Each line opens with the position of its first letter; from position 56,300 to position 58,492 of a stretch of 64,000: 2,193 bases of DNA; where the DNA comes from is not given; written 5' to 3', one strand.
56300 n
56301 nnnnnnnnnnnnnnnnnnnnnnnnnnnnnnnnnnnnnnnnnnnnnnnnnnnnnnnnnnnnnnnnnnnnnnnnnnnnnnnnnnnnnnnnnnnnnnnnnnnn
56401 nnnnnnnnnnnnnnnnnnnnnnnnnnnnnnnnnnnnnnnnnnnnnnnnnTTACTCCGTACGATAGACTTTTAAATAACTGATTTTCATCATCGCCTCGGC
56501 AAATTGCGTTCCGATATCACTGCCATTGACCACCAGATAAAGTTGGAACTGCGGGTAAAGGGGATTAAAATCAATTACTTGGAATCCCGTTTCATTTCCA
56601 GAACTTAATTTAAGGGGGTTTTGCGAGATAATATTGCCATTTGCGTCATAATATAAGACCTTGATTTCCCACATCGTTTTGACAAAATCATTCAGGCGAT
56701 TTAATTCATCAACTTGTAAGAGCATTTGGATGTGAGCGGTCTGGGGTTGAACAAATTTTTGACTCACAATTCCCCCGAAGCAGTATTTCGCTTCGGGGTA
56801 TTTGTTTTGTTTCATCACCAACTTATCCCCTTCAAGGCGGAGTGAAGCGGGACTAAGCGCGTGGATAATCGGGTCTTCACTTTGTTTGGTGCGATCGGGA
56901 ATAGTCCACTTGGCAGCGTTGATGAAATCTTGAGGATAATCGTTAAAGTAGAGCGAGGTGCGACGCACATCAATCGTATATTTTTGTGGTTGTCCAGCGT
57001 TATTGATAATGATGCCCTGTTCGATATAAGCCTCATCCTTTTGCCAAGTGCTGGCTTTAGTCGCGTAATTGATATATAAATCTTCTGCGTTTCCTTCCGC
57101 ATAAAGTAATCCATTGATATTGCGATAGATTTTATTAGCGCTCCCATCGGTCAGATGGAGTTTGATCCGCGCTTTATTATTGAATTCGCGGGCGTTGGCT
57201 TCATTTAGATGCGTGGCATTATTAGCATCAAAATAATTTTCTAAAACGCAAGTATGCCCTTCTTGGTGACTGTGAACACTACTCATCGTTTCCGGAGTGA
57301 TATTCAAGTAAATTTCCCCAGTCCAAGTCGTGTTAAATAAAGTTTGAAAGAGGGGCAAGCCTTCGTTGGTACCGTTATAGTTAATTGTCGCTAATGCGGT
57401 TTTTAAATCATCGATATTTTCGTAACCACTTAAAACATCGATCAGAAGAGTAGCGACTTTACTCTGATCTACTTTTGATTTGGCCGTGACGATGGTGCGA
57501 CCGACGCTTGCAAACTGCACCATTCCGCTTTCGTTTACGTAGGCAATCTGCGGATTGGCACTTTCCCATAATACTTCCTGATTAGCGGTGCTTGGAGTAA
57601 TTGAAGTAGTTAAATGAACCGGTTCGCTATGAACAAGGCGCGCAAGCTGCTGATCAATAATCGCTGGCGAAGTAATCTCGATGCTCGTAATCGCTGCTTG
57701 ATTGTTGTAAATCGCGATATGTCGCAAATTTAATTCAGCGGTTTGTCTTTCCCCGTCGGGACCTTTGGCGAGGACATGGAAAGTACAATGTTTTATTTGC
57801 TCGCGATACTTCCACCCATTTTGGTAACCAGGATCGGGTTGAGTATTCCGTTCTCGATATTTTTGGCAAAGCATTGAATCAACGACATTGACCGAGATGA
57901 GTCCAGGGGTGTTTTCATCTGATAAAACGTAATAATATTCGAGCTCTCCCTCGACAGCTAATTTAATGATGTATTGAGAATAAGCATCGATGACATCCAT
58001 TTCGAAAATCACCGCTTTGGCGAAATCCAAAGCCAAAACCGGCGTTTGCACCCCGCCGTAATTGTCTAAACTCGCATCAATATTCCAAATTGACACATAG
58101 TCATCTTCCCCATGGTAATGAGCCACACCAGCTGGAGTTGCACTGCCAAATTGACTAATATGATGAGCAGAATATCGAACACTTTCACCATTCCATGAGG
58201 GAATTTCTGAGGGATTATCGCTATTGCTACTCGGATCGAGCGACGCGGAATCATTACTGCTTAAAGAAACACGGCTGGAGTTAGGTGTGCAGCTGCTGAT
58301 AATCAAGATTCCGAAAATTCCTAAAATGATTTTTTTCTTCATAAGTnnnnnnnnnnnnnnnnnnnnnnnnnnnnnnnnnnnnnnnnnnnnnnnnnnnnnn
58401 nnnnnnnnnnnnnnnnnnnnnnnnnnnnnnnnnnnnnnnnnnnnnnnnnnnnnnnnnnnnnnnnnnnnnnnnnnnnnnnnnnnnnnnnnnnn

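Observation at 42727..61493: Polycistronic minus-strand glycan-utilisation locus of about 17.6 kb, with gene content pointing to α/β-mannoside or N-glycan catabolism.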

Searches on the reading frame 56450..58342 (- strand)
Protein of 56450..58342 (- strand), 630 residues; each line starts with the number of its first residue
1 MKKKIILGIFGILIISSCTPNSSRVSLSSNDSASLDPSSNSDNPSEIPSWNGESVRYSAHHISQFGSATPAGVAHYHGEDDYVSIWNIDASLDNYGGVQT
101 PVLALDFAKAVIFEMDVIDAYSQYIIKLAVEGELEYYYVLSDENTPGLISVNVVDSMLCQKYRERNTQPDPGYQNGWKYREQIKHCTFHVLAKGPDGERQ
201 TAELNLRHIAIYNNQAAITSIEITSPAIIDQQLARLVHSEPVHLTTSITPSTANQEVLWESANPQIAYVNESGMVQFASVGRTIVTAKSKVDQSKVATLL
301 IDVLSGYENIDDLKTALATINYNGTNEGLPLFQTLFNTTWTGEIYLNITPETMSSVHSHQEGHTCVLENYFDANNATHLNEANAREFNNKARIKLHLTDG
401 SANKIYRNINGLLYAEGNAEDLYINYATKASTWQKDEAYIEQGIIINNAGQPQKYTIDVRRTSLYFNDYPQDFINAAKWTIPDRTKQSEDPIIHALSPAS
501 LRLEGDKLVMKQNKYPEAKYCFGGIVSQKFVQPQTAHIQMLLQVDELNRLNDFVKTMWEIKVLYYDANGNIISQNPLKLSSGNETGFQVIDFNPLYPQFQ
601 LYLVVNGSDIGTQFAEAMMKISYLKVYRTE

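Call 4: search_protein_families(library=pfam, proteins=[window:56450-58342:-], max_evalue=0.01)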
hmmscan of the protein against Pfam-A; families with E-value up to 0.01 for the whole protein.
window:56450-58342:- (630 aa): 1 family
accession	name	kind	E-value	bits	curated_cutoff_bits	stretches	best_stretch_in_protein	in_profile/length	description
PF02368.24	Big_2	-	7.5e-07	29.5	22.8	1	236-295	14-75/79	Bacterial Ig-like domain (group 2)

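Call 30: search_protein_families(library=pfam, proteins=[window:56450-58342:-], max_evalue=5)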
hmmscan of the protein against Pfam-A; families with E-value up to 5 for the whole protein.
window:56450-58342:- (630 aa): 1 family
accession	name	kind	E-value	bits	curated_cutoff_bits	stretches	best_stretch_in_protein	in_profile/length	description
PF02368.24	Big_2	-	7.5e-07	29.5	22.8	1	236-295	14-75/79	Bacterial Ig-like domain (group 2)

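Call 31: search_protein_families(library=ncbifam, proteins=[window:56450-58342:-], max_evalue=0.01)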
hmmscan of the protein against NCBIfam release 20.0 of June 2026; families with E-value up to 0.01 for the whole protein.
window:56450-58342:- (630 aa): 0 families

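Call 43: find_homologous_proteins(query=window:56450-58342:-, max_evalue=0.00001)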
Query window:56450-58342:- (630 aa): 89 proteins with E <= 0.00001 among 8000 candidates.
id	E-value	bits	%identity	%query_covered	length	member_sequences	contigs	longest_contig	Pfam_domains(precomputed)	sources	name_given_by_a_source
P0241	0.0e+0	1435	100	100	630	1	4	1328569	PF02368.25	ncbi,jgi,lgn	ncbi:MAG: Ig-like domain-containing protein [Bacilli bacterium]|jgi:hypothetical protein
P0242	0.0e+0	1036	71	100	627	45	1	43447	-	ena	-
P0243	1.0e-265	901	64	100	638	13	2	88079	-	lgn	-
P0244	2.0e-245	834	60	100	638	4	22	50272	PF02368.25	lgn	-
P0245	6.9e-212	723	56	92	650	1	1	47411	PF02368.25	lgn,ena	-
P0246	7.0e-212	723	56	92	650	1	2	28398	PF02368.25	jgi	-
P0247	2.3e-210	718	54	96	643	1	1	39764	PF02368.25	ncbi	-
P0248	7.1e-209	713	56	92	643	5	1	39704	-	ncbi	-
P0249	1.2e-206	706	54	93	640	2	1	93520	PF02368.25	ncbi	ncbi:MAG: Ig-like domain-containing protein [Bacilli bacterium]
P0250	2.3e-206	705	55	92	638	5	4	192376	PF02368.25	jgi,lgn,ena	-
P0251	3.6e-206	704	53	94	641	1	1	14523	PF02368.25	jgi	jgi:hypothetical protein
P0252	6.7e-205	700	53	93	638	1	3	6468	PF02368.25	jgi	-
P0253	4.6e-204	697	54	92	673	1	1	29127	PF02368.25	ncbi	-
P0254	9.8e-204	696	54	92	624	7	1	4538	PF02368.25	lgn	-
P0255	6.3e-198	677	51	100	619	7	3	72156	-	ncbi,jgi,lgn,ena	ncbi:MAG: hypothetical protein WCX85_00515 [Bacilli bacterium]|jgi:hypothetical protein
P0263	9.3e-192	657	51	92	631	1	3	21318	PF26182.1,PF02368.25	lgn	-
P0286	7.5e-180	617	50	92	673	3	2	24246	PF02368.25,PF26918.1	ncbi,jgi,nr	ncbi:MAG: Ig-like domain-containing protein [Candidatus Izemoplasmatales bacterium]|jgi:hypothetical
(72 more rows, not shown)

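Call 51: predict_structure(alignment_id=A3)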
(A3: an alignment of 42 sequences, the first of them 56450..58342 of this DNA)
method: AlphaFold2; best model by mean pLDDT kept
length: 630 residues; sequences in the alignment: 42
mean_pLDDT: 86.9   pTM: 0.74
mean pLDDT of the five models: 86.9, 86.6, 86.5, 85.6, 85.5
residues with pLDDT >= 90: 414; 70-90: 142; 50-70: 32; < 50: 42
segments of 3 or more residues with pLDDT < 50: 1-11, 13-43
pLDDT, mean of each block of 10 residues (from residue 1): 44 40 32 34 68 94 77 86 81 73 93 94 90 89 90 91 84 89 94 67 89 90 95 95 96 92 96 96 95 93 95 96 95 94 90 94 95 96 96 90 93 93 95 95 94 96 94 96 90 90 96 78 90 82 95 87 89 83 94 89 84 85 94
secondary structure, 60 per line:
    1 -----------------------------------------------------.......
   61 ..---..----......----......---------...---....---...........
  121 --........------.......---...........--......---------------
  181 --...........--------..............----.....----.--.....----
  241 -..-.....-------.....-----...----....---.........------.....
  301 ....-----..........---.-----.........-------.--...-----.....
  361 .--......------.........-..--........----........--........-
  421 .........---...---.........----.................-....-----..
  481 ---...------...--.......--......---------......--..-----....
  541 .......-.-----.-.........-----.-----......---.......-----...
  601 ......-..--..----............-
elements in order: E54-58 H59-62 E72-77 E82-87 E97-99 E103-106 E110-120 E123-130 E137-143 E147-152 H153-157 H160-165 E183-193 E202-215 E220-224 E232-236 E245-249 E257-261 E267-269 E274-277 E281-289 E296-304 H310-319 H329-337 E348-350 E356-361 E364-369 H376-384 E390-397 E402-409 E412-419 E421-429 E433-435 E439-447 E452-468 H470-473 E498-504 E507-512 E522-527 E537-547 E557-565 E577-582 E586-592 E598-606 E618-629

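Call 55: fold_search(model_id=the predicted structure, library=pdb)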
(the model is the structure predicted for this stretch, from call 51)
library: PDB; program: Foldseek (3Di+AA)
matches with E <= 10: 1741; with E <= 0.001: 128
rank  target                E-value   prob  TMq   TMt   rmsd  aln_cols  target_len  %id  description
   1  5b4x_A                3.1e-08  1.00  0.18  0.16  28.0       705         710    9  Crystal structure of the ApoER2 ectodomain in complex with the Reelin R56 fragment (released 2017-04-26)
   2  5b4x_C                3.5e-08  0.98  0.13  0.12  29.0       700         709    9  Crystal structure of the ApoER2 ectodomain in complex with the Reelin R56 fragment (released 2017-04-26)
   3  7js4                  4.8e-08  1.00  0.15  0.11  26.8       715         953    9  The structure of the M60 catalytic domain with the CBM51-1 and CBM51-2 domains from Clostridium perfringens ZmpB (released 2021-02-03)
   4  7nit_C                2.0e-07  0.94  0.12  0.07  24.3       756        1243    7  X-ray structure of a multidomain BbgIII from Bifidobacterium bifidum (released 2021-12-22)
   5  7quz_AAA              2.5e-07  1.00  0.12  0.40  14.1       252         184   15  Crystal structure of the SeMet octameric C-terminal Big_2-CBM56 domains from Paenibacillus illinoisensis (Bacillus c (released 2023-02-01)
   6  2e26_A                4.6e-07  0.99  0.14  0.13  28.6       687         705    8  Crystal structure of two repeat fragment of reelin (released 2007-05-22)
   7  7nit_F                4.9e-07  0.91  0.12  0.07  25.2       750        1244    8  X-ray structure of a multidomain BbgIII from Bifidobacterium bifidum (released 2021-12-22)
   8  7nit_A                5.7e-07  0.90  0.12  0.07  25.0       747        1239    7  X-ray structure of a multidomain BbgIII from Bifidobacterium bifidum (released 2021-12-22)
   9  7nit_D                6.0e-07  0.90  0.12  0.07  24.6       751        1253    8  X-ray structure of a multidomain BbgIII from Bifidobacterium bifidum (released 2021-12-22)
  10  7quz_DDD              6.3e-07  1.00  0.13  0.41  14.3       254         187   15  Crystal structure of the SeMet octameric C-terminal Big_2-CBM56 domains from Paenibacillus illinoisensis (Bacillus c (released 2023-02-01)
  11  6e57_D                6.7e-07  0.99  0.13  0.18  19.9       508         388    9  Bacteroides ovatus mixed-linkage glucan utilization locus (MLGUL) SGBP-B in complex with mixed-linkage heptasaccharide (released 2019-05-29)
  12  6a48                  9.2e-07  0.95  0.14  0.14  28.3       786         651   10  Crystal structure of reelin N-terminal region (released 2019-06-19)
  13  7r3t_B                9.7e-07  1.00  0.12  0.40  13.2       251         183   14  Crystal structure of the Dimeric C-terminal Big_2-CBM56 domains from Paenibacillus illinoisensis (Bacillus circulans I (released 2023-02-22)
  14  7quz_BBB              1.5e-06  1.00  0.12  0.39  14.3       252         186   15  Crystal structure of the SeMet octameric C-terminal Big_2-CBM56 domains from Paenibacillus illinoisensis (Bacillus c (released 2023-02-01)
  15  8h3u_A                1.9e-06  0.98  0.13  0.14  29.4       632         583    9  Inhibitor-bound EP, polyA model (released 2022-11-23)
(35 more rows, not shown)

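Call 57: search_protein_families(library=pfam, proteins=[P0286, P0263], max_evalue=0.001)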
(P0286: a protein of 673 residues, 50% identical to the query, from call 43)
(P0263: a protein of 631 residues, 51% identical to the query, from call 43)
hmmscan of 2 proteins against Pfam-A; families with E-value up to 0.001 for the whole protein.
P0286 (673 aa): 1 family
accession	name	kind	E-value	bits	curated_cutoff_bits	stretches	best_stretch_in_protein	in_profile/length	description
PF02368.24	Big_2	-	6.1e-09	36.1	22.8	1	277-330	14-68/79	Bacterial Ig-like domain (group 2)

P0263 (631 aa): 1 family
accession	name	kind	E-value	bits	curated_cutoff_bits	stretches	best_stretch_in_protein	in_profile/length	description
PF02368.24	Big_2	-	1.6e-07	31.6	22.8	1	237-291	14-68/79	Bacterial Ig-like domain (group 2)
